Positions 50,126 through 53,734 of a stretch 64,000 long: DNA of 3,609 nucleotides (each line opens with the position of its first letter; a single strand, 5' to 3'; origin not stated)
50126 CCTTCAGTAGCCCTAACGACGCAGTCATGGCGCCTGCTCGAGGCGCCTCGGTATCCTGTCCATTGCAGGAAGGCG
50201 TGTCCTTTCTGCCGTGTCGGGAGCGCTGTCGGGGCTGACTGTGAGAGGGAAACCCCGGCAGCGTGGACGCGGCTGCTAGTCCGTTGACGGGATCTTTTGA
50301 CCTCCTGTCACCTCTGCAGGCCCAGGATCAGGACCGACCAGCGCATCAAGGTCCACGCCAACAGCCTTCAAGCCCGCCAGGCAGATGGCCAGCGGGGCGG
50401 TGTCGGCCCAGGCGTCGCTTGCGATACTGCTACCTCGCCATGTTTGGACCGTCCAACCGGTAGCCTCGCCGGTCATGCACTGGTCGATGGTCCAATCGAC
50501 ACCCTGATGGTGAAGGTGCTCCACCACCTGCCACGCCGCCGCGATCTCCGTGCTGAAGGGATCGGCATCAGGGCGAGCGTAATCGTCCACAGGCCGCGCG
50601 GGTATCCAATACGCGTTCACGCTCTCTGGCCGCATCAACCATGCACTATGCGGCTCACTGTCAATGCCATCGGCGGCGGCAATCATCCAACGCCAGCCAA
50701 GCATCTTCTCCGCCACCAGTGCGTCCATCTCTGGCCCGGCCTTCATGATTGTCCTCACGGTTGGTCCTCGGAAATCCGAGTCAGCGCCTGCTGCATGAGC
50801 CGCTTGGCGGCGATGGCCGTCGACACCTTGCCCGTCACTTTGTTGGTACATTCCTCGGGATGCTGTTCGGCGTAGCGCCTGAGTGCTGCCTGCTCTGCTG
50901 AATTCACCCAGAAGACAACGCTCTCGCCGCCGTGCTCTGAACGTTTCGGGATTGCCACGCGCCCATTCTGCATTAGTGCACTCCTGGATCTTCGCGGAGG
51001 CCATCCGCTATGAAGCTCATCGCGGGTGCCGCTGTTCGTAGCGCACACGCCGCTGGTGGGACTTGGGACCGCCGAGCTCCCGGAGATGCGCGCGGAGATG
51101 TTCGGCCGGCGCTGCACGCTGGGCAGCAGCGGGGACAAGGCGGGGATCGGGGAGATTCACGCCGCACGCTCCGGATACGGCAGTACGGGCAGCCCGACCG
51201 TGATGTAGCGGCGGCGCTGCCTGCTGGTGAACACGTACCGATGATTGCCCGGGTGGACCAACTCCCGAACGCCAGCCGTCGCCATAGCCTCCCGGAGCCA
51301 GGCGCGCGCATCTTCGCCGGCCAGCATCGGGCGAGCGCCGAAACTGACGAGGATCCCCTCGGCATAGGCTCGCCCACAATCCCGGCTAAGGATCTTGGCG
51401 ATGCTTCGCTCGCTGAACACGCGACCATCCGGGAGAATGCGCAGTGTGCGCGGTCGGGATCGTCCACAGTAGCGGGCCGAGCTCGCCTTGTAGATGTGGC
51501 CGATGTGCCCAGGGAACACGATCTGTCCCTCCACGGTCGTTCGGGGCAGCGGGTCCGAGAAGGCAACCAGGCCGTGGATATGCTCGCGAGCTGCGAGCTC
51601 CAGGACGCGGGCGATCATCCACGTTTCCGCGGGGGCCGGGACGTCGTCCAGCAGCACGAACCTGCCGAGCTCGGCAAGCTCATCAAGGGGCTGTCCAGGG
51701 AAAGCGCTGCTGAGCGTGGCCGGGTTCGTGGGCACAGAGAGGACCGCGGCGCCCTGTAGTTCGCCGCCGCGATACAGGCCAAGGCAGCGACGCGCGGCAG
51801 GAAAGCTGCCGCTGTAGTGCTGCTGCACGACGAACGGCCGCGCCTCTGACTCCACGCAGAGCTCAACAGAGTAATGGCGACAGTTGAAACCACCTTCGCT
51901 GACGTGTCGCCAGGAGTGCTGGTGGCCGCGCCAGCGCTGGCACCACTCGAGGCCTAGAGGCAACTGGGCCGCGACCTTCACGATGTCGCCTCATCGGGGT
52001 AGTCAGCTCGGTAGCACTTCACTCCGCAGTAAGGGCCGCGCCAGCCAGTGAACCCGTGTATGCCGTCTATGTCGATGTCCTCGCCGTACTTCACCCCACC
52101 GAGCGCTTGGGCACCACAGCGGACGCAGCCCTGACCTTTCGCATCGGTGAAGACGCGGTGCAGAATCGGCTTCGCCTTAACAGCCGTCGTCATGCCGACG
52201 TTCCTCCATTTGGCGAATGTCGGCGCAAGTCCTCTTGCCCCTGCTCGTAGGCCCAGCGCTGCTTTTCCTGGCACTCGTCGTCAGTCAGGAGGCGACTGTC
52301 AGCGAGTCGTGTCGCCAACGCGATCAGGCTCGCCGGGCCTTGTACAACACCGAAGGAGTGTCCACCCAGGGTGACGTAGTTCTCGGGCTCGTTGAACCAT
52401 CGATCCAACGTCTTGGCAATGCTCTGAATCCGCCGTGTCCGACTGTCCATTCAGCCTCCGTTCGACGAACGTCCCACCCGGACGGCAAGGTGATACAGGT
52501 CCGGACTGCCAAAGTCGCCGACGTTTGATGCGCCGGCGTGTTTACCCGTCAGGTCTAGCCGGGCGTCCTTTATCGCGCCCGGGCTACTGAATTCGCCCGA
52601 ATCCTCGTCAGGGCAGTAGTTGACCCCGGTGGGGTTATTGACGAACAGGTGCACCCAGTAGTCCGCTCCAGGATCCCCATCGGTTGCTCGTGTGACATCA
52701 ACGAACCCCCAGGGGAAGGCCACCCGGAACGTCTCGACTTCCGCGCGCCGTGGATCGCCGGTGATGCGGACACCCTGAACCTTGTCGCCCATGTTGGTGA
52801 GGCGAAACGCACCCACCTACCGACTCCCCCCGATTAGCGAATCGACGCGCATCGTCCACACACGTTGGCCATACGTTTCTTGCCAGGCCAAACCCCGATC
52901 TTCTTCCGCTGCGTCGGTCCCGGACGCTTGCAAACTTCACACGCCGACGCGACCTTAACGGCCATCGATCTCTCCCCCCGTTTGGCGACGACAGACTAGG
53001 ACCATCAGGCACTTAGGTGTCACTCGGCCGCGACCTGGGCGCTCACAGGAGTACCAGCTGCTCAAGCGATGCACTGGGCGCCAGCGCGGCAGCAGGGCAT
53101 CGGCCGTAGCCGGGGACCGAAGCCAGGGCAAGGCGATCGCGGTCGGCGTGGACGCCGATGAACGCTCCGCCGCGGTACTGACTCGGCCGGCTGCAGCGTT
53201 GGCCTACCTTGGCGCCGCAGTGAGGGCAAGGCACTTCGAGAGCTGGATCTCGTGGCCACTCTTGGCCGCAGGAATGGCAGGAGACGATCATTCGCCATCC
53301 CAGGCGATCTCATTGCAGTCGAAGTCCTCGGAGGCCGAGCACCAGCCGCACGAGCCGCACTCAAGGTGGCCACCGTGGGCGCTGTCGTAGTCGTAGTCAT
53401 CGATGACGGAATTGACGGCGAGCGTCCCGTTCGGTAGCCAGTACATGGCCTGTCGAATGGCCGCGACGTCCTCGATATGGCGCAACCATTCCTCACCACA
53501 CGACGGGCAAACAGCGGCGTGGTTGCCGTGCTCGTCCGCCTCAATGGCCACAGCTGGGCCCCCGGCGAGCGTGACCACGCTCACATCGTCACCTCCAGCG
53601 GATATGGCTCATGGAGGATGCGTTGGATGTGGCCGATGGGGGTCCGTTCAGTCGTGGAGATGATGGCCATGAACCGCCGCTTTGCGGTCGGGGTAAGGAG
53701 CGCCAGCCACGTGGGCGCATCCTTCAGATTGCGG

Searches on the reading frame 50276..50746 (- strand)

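Call 31: search_protein_families(library=phrogs, proteins=[window:50276-50746:-], max_evalue=0.001)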
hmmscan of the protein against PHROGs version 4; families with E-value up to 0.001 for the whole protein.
window:50276-50746:- (156 aa): 1 family
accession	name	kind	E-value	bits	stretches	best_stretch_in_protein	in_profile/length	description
phrog_8017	-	unknown function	5.1e-10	40.4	1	6-133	5-109/111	-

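Call 58: search_protein_families(library=pfam, proteins=[window:50276-50746:-], max_evalue=0.1)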
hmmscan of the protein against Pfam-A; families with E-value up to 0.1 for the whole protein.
window:50276-50746:- (156 aa): 1 family
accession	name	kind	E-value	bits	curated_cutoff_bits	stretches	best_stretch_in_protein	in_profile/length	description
PF18066.6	Phage_ABA_S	-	7.6e-13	49.4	27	1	10-126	2-89/89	Phage ABA sandwich domain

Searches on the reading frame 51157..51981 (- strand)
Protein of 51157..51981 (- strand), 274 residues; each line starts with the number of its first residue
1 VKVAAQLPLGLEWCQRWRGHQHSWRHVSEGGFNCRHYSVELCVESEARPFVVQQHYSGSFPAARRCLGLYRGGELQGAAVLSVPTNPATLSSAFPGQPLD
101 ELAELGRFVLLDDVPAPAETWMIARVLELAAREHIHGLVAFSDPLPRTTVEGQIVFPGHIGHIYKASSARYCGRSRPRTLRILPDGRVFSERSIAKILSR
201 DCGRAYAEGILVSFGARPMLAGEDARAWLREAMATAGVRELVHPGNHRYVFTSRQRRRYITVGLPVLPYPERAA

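Call 16: search_protein_families(library=pfam, proteins=[window:51157-51981:-], max_evalue=0.001)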
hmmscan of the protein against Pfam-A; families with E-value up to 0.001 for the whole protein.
window:51157-51981:- (274 aa): 1 family
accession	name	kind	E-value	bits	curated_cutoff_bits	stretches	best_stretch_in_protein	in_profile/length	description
PF25680.1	Mom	-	1.3e-21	77.6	27.1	1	37-270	2-201/202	Mom protein family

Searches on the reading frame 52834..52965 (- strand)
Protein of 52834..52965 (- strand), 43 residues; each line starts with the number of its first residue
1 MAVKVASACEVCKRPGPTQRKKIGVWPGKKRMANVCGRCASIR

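Call 31: search_protein_families(library=phrogs, proteins=[window:52834-52965:-], max_evalue=0.001)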
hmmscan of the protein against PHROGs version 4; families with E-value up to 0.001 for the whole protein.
window:52834-52965:- (43 aa): 0 families

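Call 58: search_protein_families(library=pfam, proteins=[window:52834-52965:-], max_evalue=0.1)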
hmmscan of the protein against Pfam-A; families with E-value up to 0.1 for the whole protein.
window:52834-52965:- (43 aa): 2 families
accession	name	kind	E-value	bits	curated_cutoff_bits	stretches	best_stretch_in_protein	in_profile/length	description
PF03854.20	zf-P11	-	0.051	13.7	25.6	1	3-19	32-48/50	P-11 zinc finger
PF21801.3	ASPP2-like_RA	-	0.077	13.3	27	1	5-33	26-54/80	Apoptosis-stimulating of p53 protein 2-like, N-terminal RA domain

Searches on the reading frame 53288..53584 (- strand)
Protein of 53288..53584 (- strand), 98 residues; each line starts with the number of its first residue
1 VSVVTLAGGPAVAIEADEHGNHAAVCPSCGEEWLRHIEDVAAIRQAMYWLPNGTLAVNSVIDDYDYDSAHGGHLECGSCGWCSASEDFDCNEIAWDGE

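Call 31: search_protein_families(library=phrogs, proteins=[window:53288-53584:-], max_evalue=0.001)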
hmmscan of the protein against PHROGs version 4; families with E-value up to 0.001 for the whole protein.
window:53288-53584:- (98 aa): 0 families

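Call 58: search_protein_families(library=pfam, proteins=[window:53288-53584:-], max_evalue=0.1)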
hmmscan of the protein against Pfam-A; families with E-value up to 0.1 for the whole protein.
window:53288-53584:- (98 aa): 1 family
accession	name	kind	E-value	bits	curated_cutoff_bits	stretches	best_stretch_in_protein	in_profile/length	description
PF08274.17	Zn_Ribbon_YjdM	-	0.048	14.1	30.8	1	20-33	16-29/30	PhnA Zinc-Ribbon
